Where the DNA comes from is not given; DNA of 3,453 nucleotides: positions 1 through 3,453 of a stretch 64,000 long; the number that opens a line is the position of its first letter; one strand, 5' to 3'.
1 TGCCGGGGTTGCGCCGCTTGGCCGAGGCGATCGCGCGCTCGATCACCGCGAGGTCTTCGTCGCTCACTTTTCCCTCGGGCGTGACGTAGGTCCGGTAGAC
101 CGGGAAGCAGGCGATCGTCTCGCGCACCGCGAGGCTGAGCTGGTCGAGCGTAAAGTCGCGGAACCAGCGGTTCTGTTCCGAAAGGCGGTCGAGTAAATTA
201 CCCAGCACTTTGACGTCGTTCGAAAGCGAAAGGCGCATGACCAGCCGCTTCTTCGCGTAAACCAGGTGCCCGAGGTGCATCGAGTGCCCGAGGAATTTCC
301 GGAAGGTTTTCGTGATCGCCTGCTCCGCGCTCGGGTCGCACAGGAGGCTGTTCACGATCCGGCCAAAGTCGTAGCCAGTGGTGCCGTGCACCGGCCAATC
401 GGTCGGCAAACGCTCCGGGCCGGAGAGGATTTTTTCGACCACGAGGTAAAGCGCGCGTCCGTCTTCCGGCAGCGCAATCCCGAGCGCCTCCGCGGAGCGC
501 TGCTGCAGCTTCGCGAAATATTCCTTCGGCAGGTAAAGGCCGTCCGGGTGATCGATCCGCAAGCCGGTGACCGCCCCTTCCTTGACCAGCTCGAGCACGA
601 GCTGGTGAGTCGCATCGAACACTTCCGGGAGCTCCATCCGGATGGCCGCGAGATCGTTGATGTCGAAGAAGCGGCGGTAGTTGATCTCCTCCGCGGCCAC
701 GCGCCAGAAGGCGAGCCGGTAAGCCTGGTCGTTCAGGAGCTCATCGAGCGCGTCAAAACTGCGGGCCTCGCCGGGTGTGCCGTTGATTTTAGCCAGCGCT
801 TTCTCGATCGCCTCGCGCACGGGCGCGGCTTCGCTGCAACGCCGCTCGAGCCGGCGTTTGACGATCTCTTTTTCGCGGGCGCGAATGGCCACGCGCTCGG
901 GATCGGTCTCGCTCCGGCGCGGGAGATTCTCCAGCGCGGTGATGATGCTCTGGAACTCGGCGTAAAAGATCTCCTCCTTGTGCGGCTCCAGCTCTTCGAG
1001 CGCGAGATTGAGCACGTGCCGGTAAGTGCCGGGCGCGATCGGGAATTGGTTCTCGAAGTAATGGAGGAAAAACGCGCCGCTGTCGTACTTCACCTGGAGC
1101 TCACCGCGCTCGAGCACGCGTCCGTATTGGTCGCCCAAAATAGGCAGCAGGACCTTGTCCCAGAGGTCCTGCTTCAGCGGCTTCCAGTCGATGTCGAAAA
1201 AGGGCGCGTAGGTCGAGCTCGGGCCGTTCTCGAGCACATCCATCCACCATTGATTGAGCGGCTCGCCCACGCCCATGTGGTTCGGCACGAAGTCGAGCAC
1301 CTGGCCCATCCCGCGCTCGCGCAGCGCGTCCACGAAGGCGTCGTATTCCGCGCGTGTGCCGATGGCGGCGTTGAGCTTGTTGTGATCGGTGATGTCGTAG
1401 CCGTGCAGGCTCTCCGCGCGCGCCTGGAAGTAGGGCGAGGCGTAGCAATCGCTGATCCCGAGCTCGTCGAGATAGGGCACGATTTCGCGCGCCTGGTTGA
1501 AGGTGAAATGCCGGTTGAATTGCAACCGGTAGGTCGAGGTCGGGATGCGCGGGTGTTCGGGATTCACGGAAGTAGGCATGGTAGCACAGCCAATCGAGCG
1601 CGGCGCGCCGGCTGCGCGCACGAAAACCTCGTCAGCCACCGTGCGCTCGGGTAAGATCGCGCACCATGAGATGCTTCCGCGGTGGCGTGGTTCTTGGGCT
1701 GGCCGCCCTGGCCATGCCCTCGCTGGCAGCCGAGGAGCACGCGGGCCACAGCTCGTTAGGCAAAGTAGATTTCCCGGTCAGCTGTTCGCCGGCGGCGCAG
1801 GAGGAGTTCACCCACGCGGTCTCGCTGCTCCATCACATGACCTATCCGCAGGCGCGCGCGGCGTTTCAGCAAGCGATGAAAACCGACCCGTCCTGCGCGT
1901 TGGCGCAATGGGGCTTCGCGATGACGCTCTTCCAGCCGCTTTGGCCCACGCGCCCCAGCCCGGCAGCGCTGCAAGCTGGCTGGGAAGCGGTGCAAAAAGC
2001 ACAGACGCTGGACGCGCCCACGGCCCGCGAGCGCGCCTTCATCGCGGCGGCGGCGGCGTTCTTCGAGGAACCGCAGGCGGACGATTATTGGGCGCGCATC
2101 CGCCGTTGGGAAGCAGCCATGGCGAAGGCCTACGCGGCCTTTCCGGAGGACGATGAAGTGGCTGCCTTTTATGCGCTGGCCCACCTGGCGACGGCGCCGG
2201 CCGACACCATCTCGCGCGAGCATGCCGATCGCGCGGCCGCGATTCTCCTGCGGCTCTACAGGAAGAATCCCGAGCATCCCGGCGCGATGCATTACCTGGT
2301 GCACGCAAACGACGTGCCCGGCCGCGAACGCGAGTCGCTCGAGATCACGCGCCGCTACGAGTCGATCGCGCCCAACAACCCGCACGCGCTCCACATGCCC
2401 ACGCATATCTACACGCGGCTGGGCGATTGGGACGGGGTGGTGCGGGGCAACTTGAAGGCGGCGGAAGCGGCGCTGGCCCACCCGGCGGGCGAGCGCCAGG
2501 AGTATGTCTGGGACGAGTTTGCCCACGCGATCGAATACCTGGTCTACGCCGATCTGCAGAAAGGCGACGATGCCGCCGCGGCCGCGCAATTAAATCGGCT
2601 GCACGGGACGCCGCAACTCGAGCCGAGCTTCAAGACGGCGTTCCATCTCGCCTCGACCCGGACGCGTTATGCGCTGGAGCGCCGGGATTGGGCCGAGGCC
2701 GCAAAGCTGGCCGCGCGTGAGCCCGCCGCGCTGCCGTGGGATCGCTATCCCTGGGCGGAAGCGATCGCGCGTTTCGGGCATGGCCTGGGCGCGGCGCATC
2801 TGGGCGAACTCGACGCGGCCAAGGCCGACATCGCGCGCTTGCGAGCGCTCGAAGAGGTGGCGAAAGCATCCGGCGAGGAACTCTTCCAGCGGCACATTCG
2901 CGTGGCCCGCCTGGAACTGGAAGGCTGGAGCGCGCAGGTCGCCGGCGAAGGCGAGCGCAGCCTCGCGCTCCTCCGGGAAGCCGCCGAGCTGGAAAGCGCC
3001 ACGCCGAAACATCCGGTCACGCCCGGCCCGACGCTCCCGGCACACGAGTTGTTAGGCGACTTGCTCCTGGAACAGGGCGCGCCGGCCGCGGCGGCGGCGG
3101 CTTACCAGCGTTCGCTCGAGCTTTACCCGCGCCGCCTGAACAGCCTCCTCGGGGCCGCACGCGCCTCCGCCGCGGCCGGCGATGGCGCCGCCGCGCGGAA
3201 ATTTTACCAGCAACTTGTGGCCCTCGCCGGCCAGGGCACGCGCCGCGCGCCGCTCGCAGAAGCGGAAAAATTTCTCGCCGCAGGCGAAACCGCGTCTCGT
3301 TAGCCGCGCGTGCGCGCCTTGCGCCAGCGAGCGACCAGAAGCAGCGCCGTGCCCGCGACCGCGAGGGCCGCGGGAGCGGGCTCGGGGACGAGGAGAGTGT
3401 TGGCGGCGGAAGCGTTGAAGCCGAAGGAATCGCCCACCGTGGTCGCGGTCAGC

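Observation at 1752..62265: Strongly over-represented octamer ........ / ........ (consensus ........[G/C]C) scattered through genes, stop codons and a terminator flank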

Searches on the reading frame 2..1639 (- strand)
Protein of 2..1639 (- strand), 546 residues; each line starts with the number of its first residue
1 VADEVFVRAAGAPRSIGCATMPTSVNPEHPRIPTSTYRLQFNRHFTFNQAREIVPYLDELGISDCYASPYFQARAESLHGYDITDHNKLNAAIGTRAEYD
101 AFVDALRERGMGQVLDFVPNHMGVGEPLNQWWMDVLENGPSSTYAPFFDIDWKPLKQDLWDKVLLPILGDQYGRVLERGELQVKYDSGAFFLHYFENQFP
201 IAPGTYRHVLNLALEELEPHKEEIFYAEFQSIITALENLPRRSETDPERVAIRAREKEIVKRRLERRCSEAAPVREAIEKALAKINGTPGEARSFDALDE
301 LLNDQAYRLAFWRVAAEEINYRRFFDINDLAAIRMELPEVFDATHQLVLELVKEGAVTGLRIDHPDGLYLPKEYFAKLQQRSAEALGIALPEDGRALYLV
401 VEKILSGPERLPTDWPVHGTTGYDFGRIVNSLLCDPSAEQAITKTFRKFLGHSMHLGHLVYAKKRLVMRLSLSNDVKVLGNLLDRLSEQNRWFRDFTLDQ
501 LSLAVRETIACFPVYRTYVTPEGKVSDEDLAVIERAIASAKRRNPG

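Call 30: search_protein_families(library=pfam, proteins=[window:2-1639:-], max_evalue=0.001)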
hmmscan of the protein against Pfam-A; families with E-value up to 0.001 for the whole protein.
window:2-1639:- (546 aa): 1 family
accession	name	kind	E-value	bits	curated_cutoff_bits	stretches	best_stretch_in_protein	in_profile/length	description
PF00128.31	Alpha-amylase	-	3.7e-17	63.1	22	1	54-199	25-156/446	Alpha amylase, catalytic domain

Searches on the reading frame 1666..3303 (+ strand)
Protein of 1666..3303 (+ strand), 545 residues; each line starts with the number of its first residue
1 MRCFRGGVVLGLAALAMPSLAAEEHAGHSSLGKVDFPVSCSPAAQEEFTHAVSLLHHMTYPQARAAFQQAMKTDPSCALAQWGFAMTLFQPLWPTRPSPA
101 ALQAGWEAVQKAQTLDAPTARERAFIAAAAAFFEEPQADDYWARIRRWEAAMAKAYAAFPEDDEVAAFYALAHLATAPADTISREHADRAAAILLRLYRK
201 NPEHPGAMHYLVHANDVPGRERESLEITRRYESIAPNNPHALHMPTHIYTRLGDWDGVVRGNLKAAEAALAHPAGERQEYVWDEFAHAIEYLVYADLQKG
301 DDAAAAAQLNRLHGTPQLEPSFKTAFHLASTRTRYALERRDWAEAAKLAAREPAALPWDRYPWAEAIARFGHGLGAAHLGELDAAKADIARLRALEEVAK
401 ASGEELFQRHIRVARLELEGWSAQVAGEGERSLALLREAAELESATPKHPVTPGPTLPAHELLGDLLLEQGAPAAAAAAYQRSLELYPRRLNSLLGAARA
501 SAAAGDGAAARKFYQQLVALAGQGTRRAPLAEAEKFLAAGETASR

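Call 9: search_protein_families(library=pfam, proteins=[window:1666-3303:+])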
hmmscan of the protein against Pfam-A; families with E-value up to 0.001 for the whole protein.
window:1666-3303:+ (545 aa): 3 families
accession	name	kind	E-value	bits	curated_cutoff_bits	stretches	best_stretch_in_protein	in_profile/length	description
PF13432.12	TPR_16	-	2.4e-05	25.1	32.7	1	463-523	3-63/65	Tetratricopeptide repeat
PF00515.34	TPR_1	-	0.00025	21.2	27.8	0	461-488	5-32/34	Tetratricopeptide repeat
PF14559.12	TPR_19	-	0.0005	20.8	25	1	467-522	1-56/68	Tetratricopeptide repeat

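Call 48: find_encoding_contigs(protein=window:1666-3303:+, flank=10000, max_places=4)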
Protein window:1666-3303:+ (545 aa): no gene with exactly this product is on record in the collection.
